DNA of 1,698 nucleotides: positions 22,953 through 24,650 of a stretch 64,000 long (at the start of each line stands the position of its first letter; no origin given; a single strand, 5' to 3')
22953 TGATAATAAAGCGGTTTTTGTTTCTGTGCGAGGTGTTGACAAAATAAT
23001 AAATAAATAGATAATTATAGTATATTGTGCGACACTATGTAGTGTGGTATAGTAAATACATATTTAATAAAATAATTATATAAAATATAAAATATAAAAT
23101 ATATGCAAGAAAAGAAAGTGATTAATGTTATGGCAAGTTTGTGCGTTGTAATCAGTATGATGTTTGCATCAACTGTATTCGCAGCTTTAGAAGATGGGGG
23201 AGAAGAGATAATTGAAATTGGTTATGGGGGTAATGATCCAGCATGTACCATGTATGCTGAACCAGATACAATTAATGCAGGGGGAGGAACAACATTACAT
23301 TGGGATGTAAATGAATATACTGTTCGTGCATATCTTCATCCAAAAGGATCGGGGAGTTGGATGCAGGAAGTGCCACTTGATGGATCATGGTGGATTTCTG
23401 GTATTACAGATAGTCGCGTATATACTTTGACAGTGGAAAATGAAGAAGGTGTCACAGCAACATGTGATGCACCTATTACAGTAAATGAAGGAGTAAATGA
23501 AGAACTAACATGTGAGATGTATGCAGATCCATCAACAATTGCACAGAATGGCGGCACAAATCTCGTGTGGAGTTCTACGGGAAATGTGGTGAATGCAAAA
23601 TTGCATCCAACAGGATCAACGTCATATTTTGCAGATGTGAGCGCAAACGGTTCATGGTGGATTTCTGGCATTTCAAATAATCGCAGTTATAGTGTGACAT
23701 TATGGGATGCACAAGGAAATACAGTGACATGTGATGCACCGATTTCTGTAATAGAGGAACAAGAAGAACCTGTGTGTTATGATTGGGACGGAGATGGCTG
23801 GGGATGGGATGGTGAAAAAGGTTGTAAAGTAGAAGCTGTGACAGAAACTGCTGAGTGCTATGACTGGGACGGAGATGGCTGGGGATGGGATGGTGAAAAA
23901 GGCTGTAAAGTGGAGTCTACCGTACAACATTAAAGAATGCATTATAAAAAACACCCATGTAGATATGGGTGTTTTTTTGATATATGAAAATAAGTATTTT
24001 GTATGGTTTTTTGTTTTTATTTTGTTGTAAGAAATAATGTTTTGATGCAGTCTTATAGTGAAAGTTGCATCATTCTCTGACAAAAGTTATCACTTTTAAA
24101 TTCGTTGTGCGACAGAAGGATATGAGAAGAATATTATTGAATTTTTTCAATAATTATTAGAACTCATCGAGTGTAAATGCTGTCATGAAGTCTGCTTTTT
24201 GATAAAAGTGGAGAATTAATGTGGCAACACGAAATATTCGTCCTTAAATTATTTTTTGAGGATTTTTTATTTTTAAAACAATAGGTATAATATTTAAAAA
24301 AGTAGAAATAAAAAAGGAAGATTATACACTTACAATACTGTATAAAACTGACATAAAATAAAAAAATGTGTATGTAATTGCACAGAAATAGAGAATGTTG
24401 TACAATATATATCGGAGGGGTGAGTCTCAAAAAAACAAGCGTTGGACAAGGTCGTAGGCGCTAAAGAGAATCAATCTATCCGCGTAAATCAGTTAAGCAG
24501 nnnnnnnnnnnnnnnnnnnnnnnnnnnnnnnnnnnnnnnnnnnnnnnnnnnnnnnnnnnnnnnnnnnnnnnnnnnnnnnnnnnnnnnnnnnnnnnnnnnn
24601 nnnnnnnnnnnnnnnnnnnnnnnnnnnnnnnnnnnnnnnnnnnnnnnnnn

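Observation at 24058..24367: Mosaic intergenic relic: a decayed second copy of the ileS T-box leader next to the 3' end of a deleted paralog of the deacetylase gene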

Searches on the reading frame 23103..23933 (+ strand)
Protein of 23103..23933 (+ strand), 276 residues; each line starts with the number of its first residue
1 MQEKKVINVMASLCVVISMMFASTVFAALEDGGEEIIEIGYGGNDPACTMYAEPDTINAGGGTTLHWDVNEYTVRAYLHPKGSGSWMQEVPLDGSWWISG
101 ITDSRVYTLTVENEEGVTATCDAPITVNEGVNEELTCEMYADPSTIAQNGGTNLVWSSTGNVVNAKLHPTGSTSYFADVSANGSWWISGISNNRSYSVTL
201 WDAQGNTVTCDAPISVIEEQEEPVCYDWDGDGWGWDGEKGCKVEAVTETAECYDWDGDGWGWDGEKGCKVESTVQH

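Call 13: search_protein_families(library=pfam, proteins=[window:23103-23933:+], max_evalue=0.001)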
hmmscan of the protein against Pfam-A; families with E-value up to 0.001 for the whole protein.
window:23103-23933:+ (276 aa): 0 families

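Call 64: find_homologous_proteins(query=window:23103-23933:+, max_evalue=0.00001)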
Query window:23103-23933:+ (276 aa): 58 proteins with E <= 0.00001 among 647 candidates.
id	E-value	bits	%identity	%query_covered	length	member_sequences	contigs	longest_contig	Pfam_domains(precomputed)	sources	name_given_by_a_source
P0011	2.0e-187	640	100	100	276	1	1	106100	-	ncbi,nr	ncbi:MAG: hypothetical protein CR972_02365 [Candidatus Moraniibacteriota bacterium]|nr:MAG: hypothet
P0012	1.9e-131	456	75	98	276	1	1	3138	-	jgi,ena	-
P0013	4.1e-126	439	71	99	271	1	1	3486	-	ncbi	-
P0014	1.4e-115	404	71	89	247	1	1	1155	-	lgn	-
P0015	1.8e-107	377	47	75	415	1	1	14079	-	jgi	jgi:hypothetical protein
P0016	4.9e-107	376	63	98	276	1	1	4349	-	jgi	jgi:hypothetical protein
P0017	1.2e-102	361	62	98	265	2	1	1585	-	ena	-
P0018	1.8e-102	361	63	97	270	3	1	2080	-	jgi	jgi:hypothetical protein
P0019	1.8e-101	358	62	98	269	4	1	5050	-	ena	-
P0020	3.2e-101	357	65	63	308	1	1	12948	-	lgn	-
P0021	3.8e-98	347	70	82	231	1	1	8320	-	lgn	-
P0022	2.4e-97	344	49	78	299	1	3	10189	-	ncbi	-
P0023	9.1e-97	342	64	87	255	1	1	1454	-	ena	-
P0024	3.1e-96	340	52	77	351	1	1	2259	-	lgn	-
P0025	8.8e-96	339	64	88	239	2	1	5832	-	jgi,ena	-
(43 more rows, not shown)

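Call 65: find_encoding_contigs(protein=P0012, flank=5000, max_places=3)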
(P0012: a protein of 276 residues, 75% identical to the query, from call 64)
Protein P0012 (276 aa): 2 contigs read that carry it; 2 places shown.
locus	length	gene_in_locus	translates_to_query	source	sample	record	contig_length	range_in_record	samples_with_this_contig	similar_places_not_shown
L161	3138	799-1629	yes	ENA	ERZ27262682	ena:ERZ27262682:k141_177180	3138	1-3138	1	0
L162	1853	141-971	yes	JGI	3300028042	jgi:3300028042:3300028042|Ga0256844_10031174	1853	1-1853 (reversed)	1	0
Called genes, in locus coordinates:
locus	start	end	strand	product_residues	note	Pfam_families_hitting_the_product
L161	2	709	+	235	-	?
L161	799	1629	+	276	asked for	-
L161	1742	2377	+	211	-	PF00834:Ribul_P_3_epim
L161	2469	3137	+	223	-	?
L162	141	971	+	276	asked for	-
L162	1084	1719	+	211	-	PF00834:Ribul_P_3_epim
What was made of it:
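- Homologues of gene 23103-23933 are followed by rpe, not ileS (call 65).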

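Call 66: find_encoding_contigs(protein=P0013, flank=5000, max_places=3)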
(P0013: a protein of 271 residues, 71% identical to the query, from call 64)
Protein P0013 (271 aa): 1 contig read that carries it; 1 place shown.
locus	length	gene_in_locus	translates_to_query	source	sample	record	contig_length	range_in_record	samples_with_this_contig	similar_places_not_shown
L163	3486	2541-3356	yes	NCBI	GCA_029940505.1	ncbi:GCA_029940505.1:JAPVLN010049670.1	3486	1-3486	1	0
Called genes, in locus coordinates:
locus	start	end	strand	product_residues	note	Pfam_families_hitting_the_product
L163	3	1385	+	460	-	?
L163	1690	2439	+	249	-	PF13365:Trypsin_2 (weak)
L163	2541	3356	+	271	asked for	-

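Call 67: find_encoding_contigs(protein=P0021, flank=8000, max_places=3)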
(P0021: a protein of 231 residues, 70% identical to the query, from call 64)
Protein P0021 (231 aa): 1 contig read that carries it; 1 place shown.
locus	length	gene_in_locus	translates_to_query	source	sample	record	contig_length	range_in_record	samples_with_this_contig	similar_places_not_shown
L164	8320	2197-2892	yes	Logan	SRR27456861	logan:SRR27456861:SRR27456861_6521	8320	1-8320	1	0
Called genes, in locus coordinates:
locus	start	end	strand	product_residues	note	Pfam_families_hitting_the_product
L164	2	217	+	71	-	?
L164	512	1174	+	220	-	-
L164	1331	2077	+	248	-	-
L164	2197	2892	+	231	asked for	-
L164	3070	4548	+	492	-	-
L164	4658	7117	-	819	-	PF00521:DNA_topoisoIV, PF03989:DNA_gyraseA_C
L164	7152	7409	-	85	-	-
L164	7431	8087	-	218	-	PF13483:Lactamase_B_3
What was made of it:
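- Tried and rejected: Homologues of 23103-23933 are followed by rpe or by unrelated genes (calls 65-67).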

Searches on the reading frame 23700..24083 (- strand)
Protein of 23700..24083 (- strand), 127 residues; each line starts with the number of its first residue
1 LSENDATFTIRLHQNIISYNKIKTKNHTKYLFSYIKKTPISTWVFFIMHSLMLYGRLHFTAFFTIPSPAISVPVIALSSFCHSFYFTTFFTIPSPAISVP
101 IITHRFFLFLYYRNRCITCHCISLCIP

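Call 84: search_protein_families(library=pfam, proteins=[window:23700-24083:-], max_evalue=0.01)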
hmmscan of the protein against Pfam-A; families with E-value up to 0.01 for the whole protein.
window:23700-24083:- (127 aa): 0 families
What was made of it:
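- Tried and rejected: The minus-strand ORFs across the relic (24164-24430 and 23700-24083) have no Pfam match (call 84).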

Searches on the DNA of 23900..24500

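Call 4: search_rna_families(source=window, start=23900, end=24500, threshold=evalue, max_evalue=10, show_alignments=3)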
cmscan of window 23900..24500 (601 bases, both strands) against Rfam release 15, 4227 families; matches with E-value up to 10: 12.
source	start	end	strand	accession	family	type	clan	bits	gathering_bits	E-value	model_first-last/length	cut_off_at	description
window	24096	24248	+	RF00230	T-box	Cis-reg; leader;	-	26.5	93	0.0006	1-219/219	no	T-box leader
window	23900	23983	+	RF02053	STnc430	Gene; sRNA;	-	25.4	47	0.087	90-162/162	5'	Enterobacterial sRNA STnc430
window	23900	23981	+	RF00515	PyrR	Cis-reg;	-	24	54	0.51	25-115/115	5'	PyrR binding site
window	23916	24013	+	RF01770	rimP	Cis-reg; leader;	-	23.9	47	0.15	1-102/102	no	Gammaprotebacteria rimP leader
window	23900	23987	+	RF00557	L10_leader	Cis-reg; leader;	-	20.1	44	0.56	58-138/138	5'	Ribosomal protein L10 leader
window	23909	23984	+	RF04312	trpB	Cis-reg;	-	19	59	4.9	1-107/107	no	trpB ncRNA motif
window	23926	23988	+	RF01666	rox2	Cis-reg;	-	17.8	55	3.7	1-71/71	no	Drosophila rox2 ncRNA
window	23948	24002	-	RF02844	RefA9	Gene; antisense;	-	17.4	49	5.7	1-64/64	no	Enterococcus sRNA A9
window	23903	23982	+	RF02063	STnc350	Gene; sRNA;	-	16.7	60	2.4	1-68/68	no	Salmonella enterica sRNA STnc350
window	23941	23983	+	RF04154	mir-1277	Gene; miRNA;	-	15.8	81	7.4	1-78/78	no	mir-1277 microRNA precursor family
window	23900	24007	-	RF01440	S_pombe_snR42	Gene; snRNA; snoRNA; HACA-box;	CL00032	14.4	90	6.4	1-106/208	3'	small nucleolar RNA snR42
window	24381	24429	-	RF02888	BtsR1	Gene; sRNA;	-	13.7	66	7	1-51/51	no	Bacillus sRNA 1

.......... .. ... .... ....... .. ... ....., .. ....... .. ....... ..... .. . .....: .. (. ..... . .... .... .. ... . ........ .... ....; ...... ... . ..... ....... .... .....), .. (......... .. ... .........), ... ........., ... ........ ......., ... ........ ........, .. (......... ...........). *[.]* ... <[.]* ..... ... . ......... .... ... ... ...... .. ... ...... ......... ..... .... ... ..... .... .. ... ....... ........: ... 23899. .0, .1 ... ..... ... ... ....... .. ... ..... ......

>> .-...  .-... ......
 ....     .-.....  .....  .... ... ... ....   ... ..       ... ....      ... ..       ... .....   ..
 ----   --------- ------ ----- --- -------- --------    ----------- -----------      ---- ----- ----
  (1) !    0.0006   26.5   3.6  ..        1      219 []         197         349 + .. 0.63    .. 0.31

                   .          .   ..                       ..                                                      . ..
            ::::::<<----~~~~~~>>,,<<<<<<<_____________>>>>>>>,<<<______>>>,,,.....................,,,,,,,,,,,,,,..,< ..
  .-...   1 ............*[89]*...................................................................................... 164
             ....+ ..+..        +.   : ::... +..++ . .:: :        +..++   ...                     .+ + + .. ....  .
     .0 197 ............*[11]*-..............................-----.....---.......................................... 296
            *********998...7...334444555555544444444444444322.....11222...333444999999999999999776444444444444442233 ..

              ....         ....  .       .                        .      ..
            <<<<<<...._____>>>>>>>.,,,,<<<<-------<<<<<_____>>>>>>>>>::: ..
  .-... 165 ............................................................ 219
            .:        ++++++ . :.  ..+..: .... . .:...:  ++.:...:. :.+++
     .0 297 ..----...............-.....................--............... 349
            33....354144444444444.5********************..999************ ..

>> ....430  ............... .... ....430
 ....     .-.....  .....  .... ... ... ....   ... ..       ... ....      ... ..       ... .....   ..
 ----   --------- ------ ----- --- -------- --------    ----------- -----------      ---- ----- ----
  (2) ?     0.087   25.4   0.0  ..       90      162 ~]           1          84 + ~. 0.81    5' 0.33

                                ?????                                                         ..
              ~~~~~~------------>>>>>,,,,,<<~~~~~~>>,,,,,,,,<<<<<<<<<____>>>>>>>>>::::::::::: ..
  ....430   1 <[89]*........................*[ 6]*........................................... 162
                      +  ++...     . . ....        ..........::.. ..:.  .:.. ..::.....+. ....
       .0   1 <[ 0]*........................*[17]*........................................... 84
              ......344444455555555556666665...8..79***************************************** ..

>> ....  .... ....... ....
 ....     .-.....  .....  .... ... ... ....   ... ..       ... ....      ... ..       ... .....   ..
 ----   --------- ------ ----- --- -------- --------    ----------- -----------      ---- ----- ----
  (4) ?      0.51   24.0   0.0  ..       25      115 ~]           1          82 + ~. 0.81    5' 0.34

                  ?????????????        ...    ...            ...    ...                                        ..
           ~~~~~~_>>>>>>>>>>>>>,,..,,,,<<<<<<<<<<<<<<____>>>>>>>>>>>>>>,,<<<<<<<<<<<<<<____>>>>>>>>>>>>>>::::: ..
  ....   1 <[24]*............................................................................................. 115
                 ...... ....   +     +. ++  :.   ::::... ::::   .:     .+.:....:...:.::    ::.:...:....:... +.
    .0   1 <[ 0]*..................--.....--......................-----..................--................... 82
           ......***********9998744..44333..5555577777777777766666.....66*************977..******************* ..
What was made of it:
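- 24060..24275 (+): Pseudo T-box leader (degenerate ileS-type). Rfam T-box 26.5 bits (call 4).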
